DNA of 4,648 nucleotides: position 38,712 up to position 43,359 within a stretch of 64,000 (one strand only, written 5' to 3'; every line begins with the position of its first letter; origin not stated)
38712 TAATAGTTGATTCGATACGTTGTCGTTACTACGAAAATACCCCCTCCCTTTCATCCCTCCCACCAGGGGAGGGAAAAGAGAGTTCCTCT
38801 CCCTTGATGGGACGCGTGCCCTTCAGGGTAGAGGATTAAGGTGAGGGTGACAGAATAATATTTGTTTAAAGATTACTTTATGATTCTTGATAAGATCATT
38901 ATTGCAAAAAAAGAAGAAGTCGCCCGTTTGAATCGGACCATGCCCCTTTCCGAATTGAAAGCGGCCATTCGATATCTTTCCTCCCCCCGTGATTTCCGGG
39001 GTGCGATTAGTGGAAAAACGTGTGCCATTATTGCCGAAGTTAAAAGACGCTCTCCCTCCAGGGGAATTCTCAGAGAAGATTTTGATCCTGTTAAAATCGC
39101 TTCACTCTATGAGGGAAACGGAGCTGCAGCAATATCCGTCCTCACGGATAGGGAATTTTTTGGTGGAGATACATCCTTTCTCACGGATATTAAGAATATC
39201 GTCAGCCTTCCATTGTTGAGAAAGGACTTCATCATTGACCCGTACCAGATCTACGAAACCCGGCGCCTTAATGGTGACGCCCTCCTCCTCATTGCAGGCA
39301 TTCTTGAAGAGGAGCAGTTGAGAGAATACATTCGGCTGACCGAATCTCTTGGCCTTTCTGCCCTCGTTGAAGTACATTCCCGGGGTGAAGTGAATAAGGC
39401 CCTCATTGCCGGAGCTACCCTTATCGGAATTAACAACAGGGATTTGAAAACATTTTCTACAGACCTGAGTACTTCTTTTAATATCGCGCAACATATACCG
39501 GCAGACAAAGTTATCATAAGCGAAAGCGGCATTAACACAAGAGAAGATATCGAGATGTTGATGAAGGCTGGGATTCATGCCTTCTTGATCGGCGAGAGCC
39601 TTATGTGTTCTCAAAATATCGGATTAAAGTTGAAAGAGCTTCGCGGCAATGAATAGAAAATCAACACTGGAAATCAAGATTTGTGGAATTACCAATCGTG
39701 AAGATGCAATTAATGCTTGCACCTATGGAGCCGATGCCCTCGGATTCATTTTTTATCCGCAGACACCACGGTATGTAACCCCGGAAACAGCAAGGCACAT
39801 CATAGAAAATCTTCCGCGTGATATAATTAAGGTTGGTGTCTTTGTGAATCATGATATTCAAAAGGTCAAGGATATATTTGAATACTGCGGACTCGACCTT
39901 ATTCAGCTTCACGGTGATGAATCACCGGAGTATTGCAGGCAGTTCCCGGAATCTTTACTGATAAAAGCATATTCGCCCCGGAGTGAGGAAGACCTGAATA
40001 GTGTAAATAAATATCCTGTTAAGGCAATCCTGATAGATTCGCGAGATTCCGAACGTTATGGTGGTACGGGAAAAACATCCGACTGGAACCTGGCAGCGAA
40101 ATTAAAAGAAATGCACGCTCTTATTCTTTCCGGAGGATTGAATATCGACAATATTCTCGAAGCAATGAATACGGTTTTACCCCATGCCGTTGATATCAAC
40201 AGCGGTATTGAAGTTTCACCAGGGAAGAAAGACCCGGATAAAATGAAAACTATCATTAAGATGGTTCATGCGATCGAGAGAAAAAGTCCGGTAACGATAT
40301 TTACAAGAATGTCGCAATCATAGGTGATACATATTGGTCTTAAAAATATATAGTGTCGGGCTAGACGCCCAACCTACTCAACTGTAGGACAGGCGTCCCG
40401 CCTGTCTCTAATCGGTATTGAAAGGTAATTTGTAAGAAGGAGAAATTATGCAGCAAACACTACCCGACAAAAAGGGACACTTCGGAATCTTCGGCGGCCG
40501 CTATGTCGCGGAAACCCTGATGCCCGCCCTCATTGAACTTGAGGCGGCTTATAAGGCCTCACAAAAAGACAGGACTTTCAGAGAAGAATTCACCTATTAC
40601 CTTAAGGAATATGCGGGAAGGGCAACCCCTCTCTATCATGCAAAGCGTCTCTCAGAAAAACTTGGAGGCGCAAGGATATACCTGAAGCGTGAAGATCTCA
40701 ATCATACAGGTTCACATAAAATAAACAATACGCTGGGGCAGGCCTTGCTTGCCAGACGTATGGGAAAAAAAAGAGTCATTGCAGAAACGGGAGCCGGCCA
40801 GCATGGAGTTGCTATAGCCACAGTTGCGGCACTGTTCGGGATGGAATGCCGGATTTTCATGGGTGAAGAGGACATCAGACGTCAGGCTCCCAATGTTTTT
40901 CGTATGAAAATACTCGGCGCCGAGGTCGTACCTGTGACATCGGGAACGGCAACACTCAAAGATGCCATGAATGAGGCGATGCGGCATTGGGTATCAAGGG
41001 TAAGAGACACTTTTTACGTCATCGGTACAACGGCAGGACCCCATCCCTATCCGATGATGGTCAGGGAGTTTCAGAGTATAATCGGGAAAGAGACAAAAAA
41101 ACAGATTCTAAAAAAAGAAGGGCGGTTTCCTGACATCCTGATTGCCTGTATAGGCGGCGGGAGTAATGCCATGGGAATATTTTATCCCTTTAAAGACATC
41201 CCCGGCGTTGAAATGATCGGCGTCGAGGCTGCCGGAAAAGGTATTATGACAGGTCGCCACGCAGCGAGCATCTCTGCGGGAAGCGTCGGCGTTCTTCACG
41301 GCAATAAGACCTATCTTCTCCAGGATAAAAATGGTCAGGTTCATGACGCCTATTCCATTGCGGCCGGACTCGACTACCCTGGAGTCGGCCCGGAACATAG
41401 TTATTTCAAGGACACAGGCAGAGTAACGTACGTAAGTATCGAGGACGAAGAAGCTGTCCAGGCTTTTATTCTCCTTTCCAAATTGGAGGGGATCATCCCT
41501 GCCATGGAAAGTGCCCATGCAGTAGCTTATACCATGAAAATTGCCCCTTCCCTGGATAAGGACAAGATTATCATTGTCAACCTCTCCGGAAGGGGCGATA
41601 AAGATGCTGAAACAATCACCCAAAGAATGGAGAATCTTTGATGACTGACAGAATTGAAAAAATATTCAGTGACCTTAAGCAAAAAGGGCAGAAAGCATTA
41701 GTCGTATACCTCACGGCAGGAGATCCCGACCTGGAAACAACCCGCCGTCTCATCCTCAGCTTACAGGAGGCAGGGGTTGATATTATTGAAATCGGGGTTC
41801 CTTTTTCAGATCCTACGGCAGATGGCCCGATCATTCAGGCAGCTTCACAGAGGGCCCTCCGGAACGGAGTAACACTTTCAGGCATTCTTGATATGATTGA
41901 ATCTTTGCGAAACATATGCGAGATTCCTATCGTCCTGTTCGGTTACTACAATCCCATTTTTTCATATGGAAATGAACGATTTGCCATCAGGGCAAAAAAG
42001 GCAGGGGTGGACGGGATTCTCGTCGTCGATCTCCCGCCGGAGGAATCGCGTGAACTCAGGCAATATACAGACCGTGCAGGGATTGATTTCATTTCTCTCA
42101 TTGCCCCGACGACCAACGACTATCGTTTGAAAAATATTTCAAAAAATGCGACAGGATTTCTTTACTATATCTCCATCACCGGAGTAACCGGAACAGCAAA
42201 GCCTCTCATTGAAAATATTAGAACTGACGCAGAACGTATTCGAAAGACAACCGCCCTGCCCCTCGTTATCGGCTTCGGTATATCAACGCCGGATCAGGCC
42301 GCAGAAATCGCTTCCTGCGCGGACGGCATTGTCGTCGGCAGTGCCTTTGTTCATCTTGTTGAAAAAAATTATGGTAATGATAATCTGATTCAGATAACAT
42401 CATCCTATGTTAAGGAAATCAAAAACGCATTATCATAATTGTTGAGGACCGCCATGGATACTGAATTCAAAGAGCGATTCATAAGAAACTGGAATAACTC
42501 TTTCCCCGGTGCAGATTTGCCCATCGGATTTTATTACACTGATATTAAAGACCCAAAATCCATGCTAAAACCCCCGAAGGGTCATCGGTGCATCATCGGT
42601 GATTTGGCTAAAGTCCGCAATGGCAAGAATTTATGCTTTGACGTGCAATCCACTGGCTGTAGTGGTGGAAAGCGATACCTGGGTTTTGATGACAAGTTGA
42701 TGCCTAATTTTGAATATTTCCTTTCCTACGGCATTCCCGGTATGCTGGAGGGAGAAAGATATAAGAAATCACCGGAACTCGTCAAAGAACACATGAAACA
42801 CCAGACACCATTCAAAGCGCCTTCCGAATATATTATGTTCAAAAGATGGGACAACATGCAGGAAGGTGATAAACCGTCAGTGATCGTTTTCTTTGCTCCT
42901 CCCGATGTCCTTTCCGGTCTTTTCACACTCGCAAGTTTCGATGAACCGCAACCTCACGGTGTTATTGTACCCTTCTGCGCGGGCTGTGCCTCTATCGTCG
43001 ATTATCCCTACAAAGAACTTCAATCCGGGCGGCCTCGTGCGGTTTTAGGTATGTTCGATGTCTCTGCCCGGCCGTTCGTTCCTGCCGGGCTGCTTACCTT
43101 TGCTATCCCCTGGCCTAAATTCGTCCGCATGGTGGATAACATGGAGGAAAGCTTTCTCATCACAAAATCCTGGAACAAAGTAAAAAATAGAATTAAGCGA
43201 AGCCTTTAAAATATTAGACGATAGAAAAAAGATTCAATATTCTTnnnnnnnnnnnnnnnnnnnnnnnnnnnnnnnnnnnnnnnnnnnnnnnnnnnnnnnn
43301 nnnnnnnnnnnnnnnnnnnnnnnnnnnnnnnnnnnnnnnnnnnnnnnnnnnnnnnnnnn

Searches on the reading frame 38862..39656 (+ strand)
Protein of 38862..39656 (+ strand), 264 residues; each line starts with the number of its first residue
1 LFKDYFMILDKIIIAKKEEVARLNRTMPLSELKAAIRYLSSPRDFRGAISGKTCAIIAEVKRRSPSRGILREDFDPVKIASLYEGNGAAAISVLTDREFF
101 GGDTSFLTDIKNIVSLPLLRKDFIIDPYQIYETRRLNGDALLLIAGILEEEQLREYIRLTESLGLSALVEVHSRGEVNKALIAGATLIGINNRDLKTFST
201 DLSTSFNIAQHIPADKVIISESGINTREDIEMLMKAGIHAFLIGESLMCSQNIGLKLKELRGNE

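Call 83: search_protein_families(library=pfam, proteins=[window:38862-39656:+], max_evalue=0.00001)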
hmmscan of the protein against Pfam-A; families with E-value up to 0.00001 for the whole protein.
window:38862-39656:+ (264 aa): 1 family
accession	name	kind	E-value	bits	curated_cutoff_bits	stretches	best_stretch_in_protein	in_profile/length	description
PF00218.27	IGPS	-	1.2e-82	277.4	27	1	9-260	1-254/254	Indole-3-glycerol phosphate synthase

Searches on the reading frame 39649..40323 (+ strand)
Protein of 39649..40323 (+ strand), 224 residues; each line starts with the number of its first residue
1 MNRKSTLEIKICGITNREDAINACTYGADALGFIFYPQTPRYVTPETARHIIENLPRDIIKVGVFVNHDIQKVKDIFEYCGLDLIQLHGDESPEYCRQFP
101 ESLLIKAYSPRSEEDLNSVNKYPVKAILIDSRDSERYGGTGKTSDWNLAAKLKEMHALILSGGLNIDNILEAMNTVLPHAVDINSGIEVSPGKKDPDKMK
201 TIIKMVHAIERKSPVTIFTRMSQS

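Call 83: search_protein_families(library=pfam, proteins=[window:39649-40323:+], max_evalue=0.00001)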
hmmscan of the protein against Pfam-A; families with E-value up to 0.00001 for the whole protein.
window:39649-40323:+ (224 aa): 1 family
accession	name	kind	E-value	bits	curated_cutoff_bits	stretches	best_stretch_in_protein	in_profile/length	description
PF00697.28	PRAI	-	2e-45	155.3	22.7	1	9-204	1-192/193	N-(5'phosphoribosyl)anthranilate (PRA) isomerase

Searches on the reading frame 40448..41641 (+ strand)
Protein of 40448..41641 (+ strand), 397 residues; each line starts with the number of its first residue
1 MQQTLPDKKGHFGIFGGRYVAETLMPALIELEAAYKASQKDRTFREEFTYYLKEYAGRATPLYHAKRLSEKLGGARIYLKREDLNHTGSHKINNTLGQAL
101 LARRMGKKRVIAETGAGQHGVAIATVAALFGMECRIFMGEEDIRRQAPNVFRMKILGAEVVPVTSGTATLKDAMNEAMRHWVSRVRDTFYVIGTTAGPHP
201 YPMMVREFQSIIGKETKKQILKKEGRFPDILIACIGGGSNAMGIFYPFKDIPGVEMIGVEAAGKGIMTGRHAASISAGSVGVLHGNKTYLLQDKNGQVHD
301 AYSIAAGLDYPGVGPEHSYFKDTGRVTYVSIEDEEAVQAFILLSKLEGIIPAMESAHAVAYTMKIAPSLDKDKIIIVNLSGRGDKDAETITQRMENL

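Call 83: search_protein_families(library=pfam, proteins=[window:40448-41641:+], max_evalue=0.00001)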
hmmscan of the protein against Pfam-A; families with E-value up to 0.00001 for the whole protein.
window:40448-41641:+ (397 aa): 1 family
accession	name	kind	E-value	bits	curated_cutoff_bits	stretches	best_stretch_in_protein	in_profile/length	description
PF00291.31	PALP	-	6.8e-46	157.4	35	1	56-381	4-295/295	Pyridoxal-phosphate dependent enzyme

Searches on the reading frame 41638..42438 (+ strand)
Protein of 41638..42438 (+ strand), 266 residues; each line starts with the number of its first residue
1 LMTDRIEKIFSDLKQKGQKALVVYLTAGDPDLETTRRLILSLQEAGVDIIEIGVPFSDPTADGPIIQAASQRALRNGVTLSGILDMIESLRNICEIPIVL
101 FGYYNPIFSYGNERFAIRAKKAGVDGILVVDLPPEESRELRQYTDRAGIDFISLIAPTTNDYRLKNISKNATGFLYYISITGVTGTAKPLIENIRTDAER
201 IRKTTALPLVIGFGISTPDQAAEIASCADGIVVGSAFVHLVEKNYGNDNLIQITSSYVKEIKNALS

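Call 83: search_protein_families(library=pfam, proteins=[window:41638-42438:+], max_evalue=0.00001)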
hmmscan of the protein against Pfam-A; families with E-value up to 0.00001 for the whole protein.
window:41638-42438:+ (266 aa): 1 family
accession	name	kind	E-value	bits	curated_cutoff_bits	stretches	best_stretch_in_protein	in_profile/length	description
PF00290.26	Trp_syntA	-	1.8e-92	309.4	27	1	10-263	1-256/259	Tryptophan synthase alpha chain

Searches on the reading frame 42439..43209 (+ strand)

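Call 83: search_protein_families(library=pfam, proteins=[window:42439-43209:+], max_evalue=0.00001)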
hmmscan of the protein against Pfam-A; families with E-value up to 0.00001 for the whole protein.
window:42439-43209:+ (256 aa): 1 family
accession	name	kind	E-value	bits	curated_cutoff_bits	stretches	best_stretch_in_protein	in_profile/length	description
PF02596.20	DUF169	-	9.6e-31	107.7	27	1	28-234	12-209/209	Uncharacterised ArCR, COG2043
